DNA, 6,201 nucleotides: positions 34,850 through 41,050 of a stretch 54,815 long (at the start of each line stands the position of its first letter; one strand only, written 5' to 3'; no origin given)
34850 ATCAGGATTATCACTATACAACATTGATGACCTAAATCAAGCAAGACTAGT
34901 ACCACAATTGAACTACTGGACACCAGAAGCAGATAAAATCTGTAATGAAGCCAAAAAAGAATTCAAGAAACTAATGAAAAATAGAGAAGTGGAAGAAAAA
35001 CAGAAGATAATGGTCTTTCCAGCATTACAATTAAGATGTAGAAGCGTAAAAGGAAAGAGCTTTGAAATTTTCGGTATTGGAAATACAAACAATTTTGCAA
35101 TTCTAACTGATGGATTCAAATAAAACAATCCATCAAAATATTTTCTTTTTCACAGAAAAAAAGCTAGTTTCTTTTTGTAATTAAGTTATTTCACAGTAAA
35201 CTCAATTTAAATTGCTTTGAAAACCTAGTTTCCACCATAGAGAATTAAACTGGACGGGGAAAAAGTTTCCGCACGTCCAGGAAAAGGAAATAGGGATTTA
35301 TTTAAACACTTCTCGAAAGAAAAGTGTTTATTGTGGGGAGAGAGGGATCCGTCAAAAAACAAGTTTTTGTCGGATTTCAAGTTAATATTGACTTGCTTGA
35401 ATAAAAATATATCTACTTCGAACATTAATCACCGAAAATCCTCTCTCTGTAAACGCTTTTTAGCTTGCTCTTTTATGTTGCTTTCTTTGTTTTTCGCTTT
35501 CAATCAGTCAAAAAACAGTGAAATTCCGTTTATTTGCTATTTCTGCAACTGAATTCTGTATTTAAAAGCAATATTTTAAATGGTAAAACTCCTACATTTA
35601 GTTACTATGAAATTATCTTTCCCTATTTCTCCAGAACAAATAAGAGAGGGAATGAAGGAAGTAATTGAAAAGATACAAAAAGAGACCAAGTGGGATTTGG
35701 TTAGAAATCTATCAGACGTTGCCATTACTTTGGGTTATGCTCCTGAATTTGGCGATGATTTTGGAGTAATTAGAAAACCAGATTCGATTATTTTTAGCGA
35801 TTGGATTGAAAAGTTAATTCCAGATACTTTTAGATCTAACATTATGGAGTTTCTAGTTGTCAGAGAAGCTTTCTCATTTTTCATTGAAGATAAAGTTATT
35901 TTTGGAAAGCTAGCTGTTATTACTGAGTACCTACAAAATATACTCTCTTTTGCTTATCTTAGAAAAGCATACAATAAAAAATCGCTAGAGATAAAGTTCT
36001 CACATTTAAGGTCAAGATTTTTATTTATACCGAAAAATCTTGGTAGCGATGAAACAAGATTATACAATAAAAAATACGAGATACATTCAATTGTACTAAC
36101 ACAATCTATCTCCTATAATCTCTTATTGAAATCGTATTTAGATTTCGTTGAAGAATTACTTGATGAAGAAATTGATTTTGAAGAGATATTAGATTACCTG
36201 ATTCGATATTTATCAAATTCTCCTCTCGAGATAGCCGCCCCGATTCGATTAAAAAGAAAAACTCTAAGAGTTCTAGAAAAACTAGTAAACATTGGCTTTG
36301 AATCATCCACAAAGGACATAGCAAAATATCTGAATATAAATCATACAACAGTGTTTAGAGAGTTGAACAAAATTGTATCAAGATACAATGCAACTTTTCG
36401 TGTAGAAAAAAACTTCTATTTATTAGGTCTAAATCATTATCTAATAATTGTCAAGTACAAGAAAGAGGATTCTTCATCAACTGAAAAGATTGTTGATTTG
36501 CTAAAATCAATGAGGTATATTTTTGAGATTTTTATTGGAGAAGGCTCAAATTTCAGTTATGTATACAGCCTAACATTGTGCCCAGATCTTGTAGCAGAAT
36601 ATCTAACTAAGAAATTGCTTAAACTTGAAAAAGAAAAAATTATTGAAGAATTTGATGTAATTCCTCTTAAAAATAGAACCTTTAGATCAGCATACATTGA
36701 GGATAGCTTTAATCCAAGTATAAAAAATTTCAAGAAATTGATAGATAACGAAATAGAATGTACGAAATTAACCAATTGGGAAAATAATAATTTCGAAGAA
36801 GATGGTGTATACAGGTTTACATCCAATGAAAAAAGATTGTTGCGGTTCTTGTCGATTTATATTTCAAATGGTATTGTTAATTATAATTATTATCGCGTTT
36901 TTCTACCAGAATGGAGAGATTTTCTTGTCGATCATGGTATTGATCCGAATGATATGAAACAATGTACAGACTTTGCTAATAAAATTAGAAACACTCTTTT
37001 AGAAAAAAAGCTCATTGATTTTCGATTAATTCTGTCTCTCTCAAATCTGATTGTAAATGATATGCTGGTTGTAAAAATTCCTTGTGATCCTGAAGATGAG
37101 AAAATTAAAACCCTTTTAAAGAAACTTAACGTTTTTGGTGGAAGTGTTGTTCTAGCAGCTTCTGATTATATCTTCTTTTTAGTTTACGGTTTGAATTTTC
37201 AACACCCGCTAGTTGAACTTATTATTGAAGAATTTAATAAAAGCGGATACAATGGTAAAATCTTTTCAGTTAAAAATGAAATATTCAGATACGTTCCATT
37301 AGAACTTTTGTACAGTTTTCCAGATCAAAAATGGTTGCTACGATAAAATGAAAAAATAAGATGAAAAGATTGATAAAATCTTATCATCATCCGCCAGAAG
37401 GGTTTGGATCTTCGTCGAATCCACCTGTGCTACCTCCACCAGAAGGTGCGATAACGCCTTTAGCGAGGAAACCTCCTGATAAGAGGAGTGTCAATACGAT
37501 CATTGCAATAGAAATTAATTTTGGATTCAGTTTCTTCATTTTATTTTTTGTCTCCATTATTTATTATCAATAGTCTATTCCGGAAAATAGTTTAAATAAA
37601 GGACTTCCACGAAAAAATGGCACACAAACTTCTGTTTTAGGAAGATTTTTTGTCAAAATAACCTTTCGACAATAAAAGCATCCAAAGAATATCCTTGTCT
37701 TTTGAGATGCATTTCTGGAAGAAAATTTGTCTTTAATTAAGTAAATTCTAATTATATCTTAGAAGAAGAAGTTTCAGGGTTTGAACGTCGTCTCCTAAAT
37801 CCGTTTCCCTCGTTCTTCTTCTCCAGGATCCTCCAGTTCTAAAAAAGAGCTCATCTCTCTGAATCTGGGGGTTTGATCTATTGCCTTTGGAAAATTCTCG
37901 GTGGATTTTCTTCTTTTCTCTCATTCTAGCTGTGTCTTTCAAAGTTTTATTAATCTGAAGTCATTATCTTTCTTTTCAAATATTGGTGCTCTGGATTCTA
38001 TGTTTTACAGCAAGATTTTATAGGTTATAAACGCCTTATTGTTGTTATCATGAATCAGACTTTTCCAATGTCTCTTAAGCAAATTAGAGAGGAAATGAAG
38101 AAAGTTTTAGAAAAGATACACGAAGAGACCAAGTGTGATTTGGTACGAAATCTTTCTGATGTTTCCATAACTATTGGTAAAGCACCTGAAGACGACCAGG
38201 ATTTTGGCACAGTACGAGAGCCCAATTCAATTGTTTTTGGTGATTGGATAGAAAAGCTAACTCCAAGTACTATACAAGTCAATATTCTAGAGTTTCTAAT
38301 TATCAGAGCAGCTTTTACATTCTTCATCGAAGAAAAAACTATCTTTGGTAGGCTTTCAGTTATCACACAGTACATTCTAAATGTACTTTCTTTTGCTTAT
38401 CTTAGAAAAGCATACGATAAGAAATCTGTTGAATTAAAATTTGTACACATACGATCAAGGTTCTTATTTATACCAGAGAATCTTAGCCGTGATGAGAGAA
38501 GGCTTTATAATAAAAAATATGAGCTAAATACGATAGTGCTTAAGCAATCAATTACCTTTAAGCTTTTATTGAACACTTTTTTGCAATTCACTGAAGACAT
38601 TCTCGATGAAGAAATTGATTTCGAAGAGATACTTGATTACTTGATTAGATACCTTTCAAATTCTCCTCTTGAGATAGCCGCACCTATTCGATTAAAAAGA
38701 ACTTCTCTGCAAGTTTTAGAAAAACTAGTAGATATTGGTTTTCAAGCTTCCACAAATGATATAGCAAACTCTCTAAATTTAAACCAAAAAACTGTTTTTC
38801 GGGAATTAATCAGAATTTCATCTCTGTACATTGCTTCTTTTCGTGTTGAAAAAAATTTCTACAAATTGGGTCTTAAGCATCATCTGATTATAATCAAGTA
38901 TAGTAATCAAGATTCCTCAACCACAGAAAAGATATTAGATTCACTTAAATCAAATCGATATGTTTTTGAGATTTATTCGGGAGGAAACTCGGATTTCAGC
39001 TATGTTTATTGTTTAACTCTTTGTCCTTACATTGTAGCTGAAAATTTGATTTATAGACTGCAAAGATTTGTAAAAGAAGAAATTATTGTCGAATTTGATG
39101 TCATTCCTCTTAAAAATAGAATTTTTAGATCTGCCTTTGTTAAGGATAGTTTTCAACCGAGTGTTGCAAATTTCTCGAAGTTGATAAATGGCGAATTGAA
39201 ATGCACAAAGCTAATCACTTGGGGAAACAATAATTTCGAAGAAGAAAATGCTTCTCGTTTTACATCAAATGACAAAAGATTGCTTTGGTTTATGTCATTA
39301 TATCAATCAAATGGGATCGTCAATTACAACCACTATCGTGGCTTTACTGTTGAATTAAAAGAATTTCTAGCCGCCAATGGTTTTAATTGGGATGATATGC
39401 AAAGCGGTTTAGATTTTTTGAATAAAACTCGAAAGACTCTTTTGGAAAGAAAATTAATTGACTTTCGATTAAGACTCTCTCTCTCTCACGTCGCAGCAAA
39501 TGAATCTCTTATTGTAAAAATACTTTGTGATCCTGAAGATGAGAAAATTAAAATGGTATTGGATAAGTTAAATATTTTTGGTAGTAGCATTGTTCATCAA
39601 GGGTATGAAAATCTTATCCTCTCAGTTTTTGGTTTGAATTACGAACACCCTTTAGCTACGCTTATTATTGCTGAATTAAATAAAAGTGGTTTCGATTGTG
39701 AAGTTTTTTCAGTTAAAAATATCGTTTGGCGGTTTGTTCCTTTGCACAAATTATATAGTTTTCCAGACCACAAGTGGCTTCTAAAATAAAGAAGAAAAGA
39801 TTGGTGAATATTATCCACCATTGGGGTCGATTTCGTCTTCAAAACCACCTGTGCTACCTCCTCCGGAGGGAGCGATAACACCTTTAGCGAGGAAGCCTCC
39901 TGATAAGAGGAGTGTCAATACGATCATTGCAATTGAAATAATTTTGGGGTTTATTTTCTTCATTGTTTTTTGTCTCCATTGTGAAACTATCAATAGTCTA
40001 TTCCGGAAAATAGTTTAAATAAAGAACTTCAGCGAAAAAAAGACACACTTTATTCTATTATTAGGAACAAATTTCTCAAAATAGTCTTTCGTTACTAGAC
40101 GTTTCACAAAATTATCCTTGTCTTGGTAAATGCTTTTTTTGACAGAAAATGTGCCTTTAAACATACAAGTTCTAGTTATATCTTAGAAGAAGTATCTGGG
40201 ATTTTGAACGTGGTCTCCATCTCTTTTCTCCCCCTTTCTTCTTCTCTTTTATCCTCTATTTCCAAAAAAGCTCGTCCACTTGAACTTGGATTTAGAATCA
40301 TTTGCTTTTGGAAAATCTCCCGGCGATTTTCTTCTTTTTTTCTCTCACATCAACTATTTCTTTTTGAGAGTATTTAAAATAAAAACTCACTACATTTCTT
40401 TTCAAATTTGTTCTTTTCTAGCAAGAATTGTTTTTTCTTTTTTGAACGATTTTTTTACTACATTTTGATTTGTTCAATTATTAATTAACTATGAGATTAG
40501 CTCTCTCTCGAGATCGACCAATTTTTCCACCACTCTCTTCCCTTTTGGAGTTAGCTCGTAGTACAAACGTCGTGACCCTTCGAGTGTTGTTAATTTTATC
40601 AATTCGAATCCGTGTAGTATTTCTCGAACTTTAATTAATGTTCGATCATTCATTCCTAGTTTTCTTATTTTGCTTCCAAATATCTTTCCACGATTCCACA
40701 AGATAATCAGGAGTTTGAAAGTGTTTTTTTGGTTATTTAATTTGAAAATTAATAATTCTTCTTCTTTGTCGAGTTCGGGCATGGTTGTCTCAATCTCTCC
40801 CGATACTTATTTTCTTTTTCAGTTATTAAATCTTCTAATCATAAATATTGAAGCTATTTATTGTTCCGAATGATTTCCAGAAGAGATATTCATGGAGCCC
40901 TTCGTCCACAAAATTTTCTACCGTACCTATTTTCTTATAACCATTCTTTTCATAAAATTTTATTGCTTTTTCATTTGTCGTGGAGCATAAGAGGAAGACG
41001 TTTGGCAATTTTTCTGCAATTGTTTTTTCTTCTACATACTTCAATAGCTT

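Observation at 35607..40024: Duplicated regulator plus secreted-peptide cassette: candidate archaeal peptide signalling (quorum-sensing-like) system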

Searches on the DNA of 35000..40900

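Call 54: search_rna_families(source=window, start=35000, end=40900, threshold=evalue, max_evalue=1)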
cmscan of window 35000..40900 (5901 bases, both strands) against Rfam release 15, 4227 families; matches with E-value up to 1: 1.
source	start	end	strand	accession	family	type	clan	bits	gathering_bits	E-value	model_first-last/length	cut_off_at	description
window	38376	38427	-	RF02925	6A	Gene; sRNA;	-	24.2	41.2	0.35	1-52/52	no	6A RNA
